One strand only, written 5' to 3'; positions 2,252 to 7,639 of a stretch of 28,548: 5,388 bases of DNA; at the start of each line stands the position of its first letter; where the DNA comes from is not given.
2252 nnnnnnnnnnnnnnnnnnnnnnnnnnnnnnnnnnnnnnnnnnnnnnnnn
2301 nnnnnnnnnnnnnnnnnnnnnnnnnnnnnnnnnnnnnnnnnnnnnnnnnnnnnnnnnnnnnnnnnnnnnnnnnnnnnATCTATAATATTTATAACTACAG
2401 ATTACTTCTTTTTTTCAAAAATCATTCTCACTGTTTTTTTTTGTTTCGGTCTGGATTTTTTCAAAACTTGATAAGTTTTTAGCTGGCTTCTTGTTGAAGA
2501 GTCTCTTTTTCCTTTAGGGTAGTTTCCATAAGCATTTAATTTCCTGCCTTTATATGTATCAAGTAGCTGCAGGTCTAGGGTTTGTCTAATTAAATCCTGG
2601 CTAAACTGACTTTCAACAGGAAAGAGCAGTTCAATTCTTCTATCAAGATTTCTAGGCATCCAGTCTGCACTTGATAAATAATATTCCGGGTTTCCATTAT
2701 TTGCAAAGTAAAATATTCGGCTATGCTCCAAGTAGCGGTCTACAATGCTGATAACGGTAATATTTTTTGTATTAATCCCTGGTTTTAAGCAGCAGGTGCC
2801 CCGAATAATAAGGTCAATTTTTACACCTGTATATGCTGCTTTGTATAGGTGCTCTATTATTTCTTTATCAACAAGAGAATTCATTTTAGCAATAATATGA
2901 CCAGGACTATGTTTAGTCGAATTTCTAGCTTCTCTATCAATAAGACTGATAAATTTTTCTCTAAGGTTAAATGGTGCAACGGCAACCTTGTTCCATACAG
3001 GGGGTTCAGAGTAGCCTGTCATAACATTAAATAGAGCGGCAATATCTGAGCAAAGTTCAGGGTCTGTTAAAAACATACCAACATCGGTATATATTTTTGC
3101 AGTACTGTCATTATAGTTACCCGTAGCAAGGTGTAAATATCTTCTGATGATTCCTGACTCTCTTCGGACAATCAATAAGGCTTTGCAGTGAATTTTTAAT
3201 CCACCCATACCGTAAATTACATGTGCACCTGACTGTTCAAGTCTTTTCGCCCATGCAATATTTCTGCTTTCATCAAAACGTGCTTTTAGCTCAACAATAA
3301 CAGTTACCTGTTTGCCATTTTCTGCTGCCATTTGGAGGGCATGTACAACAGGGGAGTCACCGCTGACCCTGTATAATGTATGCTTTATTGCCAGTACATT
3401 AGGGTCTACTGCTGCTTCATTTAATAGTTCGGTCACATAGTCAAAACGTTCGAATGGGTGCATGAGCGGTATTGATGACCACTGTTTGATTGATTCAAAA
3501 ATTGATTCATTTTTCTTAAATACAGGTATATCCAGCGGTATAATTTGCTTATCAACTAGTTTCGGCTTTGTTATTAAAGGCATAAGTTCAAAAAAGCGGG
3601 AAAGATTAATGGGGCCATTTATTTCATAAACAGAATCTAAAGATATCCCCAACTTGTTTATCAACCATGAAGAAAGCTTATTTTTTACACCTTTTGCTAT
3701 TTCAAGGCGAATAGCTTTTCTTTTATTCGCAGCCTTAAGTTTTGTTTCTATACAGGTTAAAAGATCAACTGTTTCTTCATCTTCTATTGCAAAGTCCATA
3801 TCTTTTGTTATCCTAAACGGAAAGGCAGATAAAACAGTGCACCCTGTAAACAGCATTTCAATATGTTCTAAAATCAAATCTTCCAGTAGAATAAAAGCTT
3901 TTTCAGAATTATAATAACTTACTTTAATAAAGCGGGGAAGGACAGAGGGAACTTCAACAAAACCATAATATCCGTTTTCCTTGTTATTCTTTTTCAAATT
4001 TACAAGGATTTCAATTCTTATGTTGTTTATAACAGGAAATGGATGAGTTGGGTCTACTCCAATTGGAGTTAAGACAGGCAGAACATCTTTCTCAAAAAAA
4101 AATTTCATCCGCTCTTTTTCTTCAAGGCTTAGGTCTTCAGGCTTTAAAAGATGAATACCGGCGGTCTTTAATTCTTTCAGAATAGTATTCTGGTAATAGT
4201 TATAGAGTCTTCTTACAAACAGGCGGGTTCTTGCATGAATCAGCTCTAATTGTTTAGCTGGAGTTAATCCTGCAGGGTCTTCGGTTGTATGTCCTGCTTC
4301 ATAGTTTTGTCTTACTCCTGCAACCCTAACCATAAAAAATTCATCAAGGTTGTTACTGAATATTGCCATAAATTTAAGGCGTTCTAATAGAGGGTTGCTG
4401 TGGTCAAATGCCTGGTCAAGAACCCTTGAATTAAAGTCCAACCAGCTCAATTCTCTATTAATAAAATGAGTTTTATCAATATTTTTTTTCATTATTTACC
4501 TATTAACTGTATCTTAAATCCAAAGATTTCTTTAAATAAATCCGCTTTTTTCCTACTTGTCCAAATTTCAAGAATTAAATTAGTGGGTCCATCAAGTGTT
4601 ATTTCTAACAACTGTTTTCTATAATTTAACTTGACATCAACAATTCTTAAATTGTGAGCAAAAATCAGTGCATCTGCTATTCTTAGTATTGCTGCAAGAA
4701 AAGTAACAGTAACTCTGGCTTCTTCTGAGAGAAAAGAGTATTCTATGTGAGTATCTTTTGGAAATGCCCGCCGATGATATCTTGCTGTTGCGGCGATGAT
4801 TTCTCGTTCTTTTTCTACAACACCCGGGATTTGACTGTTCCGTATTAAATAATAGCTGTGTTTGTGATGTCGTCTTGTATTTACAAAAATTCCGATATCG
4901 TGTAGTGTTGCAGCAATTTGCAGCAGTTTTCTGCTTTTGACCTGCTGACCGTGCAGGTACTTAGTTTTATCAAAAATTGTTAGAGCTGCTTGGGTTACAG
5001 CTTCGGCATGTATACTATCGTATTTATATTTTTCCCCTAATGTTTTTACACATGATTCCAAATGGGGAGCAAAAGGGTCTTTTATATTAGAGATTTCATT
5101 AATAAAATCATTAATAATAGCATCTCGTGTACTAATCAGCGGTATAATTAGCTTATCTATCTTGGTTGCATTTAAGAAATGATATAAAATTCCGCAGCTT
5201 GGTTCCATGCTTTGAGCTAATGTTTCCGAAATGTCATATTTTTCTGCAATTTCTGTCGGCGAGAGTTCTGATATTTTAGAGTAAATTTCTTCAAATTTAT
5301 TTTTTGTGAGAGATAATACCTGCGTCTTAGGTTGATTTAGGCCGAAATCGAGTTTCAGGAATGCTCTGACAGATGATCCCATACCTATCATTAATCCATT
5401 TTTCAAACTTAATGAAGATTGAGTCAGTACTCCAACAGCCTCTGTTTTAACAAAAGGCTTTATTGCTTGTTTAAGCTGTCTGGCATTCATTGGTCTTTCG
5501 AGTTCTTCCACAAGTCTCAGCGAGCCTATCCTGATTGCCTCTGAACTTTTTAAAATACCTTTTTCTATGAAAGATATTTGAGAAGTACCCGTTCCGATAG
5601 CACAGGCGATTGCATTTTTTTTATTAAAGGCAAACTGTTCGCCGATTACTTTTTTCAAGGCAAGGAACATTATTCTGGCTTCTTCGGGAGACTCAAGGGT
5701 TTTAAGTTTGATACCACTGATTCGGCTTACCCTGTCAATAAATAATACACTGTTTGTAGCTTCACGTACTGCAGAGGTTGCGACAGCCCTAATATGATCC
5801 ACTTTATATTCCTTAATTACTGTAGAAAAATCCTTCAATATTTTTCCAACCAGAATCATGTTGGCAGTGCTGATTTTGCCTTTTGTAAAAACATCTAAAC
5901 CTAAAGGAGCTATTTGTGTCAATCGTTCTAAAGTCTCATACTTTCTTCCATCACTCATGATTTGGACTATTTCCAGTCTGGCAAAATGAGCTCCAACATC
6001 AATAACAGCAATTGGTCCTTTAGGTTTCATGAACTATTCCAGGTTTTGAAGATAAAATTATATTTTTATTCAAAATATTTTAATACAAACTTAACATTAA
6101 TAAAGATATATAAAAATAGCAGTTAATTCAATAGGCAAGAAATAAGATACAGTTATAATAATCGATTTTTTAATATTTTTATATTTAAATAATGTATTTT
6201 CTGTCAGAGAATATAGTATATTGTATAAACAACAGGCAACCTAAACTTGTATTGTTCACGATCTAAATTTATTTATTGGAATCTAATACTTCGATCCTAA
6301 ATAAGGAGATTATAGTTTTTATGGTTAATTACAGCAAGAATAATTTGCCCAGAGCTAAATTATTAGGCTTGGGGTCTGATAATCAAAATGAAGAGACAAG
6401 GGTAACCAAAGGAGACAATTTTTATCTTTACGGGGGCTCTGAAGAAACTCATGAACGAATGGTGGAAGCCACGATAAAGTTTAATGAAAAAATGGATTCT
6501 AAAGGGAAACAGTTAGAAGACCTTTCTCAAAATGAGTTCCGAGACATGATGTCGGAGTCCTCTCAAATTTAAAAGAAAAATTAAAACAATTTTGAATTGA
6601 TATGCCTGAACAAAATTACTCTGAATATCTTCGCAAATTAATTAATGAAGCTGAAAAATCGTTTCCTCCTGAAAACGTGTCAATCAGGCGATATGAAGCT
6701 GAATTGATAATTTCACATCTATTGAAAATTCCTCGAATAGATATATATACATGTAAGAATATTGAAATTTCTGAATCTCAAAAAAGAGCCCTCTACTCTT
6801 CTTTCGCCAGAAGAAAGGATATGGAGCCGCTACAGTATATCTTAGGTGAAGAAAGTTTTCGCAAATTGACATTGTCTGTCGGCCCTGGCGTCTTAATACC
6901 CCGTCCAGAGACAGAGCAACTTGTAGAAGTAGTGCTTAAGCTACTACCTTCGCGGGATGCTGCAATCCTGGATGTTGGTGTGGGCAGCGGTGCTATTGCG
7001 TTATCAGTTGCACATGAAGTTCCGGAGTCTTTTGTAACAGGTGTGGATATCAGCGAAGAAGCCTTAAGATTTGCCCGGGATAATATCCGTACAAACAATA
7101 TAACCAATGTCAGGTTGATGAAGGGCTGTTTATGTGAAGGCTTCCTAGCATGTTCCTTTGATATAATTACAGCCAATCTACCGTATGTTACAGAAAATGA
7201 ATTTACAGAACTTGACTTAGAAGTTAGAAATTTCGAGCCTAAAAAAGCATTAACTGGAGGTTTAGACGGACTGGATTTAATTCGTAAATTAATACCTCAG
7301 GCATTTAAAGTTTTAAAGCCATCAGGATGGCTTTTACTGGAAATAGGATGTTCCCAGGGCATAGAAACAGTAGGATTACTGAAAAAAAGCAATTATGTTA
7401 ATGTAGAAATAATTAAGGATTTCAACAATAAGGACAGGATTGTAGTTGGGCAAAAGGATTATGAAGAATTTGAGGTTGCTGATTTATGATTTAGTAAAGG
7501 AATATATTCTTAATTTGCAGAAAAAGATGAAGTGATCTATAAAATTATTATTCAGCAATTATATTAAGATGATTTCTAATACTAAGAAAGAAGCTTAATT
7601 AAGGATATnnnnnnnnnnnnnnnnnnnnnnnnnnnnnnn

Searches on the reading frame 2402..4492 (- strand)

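Call 46: search_protein_families(library=pfam, proteins=[window:2402-4492:-], max_evalue=0.0001)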
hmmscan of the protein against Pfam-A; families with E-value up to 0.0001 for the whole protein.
window:2402-4492:- (696 aa): 5 families
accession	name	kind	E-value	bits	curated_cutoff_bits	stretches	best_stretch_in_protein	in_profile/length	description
PF17941.7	PP_kinase_C_1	-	7.6e-69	231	25.7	1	330-496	1-166/167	Polyphosphate kinase C-terminal domain 1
PF13090.12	PP_kinase_C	-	1.2e-64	217.4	25.8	1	504-666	2-166/172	Polyphosphate kinase C-terminal domain 2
PF02503.22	PP_kinase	-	7.1e-52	176.2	31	1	124-303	1-183/183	Polyphosphate kinase middle domain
PF13089.11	PP_kinase_N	-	1.4e-39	135.1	23.8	1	10-115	1-106/107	Polyphosphate kinase N-terminal domain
PF13091.12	PLDc_2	-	3.6e-08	33.8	27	0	377-489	20-129/132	PLD-like domain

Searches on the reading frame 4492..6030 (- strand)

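Call 46: search_protein_families(library=pfam, proteins=[window:4492-6030:-], max_evalue=0.0001)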
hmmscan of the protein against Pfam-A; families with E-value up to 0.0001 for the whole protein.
window:4492-6030:- (512 aa): 4 families
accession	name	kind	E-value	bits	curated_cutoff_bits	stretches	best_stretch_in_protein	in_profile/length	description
PF21447.3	Ppx-GppA_III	-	1e-29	104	27.3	1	326-468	4-145/177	Ppx/GppA phosphatase, domain III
PF02541.22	Ppx-GppA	-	1.7e-21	77.4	27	1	31-306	10-278/285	Ppx/GppA phosphatase family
PF01966.28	HD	-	1.8e-07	31.9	22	1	340-455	3-113/116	HD domain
PF24391.1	HD-CE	-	9.1e-06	26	27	1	385-455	106-185/263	HD-CE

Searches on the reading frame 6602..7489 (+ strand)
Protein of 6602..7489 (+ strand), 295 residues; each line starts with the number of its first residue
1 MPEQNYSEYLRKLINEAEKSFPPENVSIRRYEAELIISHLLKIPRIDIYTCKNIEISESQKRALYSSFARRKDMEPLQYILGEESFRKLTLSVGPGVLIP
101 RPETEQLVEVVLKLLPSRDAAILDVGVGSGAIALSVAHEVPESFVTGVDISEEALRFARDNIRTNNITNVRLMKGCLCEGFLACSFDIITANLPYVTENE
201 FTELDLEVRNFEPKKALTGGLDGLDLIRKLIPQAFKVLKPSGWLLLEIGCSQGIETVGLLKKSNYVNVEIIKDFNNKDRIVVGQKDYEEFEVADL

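Call 46: search_protein_families(library=pfam, proteins=[window:6602-7489:+], max_evalue=0.0001)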
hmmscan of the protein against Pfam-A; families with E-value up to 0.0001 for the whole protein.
window:6602-7489:+ (295 aa): 12 families
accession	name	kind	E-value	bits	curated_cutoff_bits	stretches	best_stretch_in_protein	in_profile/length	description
PF05175.20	MTS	-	1.6e-14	54.3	23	1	110-200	22-113/170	Methyltransferase small domain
PF13649.12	Methyltransf_25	-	5.5e-14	53.1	27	1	122-201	1-82/97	Methyltransferase domain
PF13847.12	Methyltransf_31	-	2e-13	50.7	27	1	119-250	4-113/145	Methyltransferase domain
PF17827.6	PrmC_N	-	6.1e-13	49.6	23.4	1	13-82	2-71/71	PrmC N-terminal domain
PF08241.18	Methyltransf_11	-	2.1e-10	41.5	21.2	1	123-192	1-67/95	Methyltransferase domain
PF06325.19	PrmA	-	8.1e-10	39.1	22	1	116-193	159-234/296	Ribosomal protein L11 methyltransferase (PrmA)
PF08242.18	Methyltransf_12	-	8.5e-10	39.7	30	1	123-192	1-72/98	Methyltransferase domain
PF01135.25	PCMT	-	9.8e-08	32.4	20.3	1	83-183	40-139/210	Protein-L-isoaspartate(D-aspartate) O-methyltransferase (PCMT)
PF02390.23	Methyltransf_4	-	8.7e-07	29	24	1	121-175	4-58/173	Putative methyltransferase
PF01209.24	Ubie_methyltran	-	6.9e-06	26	20.1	1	118-190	47-121/233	ubiE/COQ5 methyltransferase family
PF24675.1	NpmA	-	2.3e-05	24.2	60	1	114-156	19-61/214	16S rRNA (adenine(1408)-N(1))-methyltransferase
PF13489.12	Methyltransf_23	-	9.1e-05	22.7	27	0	106-169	8-69/164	Methyltransferase domain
